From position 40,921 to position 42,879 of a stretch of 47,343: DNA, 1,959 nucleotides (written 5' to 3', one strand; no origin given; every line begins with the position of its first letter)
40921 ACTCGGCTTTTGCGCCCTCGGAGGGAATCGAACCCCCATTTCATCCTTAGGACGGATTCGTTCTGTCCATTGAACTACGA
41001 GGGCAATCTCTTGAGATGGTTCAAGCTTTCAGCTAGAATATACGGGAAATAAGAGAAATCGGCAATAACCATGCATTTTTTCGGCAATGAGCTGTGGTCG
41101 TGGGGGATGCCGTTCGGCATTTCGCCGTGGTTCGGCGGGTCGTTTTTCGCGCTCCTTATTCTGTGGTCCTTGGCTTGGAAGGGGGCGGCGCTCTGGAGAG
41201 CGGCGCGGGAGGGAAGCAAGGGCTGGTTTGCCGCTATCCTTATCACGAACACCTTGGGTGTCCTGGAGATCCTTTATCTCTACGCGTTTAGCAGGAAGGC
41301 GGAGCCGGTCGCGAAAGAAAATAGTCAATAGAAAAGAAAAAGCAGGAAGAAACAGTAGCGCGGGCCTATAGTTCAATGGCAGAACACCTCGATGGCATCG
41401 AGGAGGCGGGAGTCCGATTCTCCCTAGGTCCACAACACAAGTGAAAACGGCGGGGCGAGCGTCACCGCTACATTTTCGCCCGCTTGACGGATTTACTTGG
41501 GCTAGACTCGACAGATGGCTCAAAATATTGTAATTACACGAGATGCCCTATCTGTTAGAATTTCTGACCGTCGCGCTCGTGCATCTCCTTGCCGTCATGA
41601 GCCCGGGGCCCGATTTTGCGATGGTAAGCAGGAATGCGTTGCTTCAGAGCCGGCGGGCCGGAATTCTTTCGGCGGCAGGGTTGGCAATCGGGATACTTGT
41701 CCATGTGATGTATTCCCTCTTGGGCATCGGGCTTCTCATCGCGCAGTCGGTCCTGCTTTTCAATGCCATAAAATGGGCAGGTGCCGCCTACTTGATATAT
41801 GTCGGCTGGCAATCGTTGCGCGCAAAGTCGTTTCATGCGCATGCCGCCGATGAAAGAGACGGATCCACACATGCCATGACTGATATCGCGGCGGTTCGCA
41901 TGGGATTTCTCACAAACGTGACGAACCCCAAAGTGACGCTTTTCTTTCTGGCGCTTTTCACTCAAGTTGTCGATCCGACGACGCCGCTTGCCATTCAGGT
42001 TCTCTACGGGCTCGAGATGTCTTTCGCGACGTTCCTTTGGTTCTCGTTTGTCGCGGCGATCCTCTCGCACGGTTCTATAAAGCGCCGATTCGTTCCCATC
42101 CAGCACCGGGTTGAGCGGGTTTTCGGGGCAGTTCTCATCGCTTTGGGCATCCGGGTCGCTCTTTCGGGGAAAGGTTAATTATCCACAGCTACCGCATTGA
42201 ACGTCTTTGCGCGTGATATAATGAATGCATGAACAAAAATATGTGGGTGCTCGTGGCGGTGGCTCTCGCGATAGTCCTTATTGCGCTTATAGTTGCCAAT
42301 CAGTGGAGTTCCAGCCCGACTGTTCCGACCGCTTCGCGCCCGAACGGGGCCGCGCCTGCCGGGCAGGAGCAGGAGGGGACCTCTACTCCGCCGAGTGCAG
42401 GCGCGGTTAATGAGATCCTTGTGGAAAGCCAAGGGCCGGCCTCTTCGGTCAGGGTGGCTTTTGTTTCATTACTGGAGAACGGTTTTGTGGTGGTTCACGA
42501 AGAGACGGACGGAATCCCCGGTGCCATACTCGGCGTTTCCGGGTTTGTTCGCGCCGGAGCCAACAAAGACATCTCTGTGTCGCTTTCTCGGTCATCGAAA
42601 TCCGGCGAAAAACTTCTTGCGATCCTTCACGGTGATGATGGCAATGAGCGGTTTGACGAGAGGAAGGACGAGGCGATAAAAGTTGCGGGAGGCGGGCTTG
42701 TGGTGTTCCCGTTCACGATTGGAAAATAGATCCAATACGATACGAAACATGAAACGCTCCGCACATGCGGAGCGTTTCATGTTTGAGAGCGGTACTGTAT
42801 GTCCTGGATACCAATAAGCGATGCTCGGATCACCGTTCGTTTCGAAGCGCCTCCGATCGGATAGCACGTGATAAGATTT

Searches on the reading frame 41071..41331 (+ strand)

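Call 67: search_protein_families(library=pfam, proteins=[window:41071-41331:+], max_evalue=0.0001)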
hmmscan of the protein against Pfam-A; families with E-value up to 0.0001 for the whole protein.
window:41071-41331:+ (86 aa): 1 family
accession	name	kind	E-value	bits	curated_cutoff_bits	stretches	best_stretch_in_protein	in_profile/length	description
PF18893.5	DUF5652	-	1.1e-22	80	23.4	1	25-78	15-68/71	Family of unknown function (DUF5652)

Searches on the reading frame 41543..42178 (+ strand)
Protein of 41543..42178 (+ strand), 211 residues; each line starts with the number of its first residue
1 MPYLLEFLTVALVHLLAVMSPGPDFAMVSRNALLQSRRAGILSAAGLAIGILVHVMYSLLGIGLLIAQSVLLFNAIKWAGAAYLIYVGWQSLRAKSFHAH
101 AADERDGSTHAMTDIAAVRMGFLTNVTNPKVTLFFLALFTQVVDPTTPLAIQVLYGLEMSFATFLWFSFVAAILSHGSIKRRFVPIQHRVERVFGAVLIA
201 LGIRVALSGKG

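Call 67: search_protein_families(library=pfam, proteins=[window:41543-42178:+], max_evalue=0.0001)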
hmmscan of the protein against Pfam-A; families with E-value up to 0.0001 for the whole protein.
window:41543-42178:+ (211 aa): 1 family
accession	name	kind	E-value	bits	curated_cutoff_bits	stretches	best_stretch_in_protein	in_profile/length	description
PF01810.24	LysE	-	1.3e-36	126.3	25.6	1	17-208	3-192/193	LysE type translocator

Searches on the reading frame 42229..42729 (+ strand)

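Call 67: search_protein_families(library=pfam, proteins=[window:42229-42729:+], max_evalue=0.0001)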
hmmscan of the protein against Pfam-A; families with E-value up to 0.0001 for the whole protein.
window:42229-42729:+ (166 aa): 1 family
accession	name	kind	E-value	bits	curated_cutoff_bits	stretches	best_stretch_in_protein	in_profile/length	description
PF23951.1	DUF7282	-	2.2e-17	63.7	27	1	67-154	7-101/112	Domain of unknown function (DUF7282)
